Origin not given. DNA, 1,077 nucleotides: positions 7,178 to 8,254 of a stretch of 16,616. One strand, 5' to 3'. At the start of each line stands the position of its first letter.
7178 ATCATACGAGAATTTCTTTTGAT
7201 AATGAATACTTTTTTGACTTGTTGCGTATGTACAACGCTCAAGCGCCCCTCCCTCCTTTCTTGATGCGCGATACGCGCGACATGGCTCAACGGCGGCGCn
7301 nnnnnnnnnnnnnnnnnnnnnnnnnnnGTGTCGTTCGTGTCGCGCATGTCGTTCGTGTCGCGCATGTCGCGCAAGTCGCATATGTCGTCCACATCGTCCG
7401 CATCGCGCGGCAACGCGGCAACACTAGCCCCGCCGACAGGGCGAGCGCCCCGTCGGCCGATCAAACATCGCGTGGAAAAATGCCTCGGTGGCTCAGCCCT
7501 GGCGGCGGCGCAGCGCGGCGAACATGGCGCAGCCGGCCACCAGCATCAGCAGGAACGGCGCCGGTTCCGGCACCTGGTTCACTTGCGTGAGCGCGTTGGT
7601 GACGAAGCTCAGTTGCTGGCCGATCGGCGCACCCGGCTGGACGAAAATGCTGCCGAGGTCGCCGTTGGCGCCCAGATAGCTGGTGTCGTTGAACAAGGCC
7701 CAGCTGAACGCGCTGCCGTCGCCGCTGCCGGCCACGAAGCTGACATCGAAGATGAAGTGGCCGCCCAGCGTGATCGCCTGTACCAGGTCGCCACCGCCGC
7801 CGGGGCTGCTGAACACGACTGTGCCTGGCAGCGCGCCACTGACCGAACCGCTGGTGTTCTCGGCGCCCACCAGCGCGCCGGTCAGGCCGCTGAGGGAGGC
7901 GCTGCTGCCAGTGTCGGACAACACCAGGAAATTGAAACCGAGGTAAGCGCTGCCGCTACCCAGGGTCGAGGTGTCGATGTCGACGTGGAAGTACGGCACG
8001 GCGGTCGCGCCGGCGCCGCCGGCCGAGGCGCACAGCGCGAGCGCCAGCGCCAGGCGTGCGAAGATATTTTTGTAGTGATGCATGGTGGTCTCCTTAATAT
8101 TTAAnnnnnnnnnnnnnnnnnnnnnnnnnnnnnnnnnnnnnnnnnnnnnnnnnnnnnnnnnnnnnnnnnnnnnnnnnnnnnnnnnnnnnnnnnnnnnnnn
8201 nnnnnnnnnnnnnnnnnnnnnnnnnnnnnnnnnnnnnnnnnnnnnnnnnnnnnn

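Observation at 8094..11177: Lyase A combines a lyase-like toroid with He_PIG Ig-like, discoidin (CBM32-like) and an unassigned C-terminal beta-domain of about 130 aa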

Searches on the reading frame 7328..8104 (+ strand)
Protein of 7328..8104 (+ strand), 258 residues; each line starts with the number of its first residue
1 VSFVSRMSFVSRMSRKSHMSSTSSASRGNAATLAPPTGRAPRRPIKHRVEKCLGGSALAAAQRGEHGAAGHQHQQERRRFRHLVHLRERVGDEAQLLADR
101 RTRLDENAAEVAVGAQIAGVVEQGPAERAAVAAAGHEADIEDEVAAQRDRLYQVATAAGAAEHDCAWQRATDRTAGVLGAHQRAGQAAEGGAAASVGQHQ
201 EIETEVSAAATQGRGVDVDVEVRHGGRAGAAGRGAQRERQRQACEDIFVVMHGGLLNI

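Call 34: search_protein_families(library=pfam, proteins=[window:7328-8104:+], max_evalue=0.001)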
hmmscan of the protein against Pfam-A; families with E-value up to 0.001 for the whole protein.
window:7328-8104:+ (258 aa): 0 families
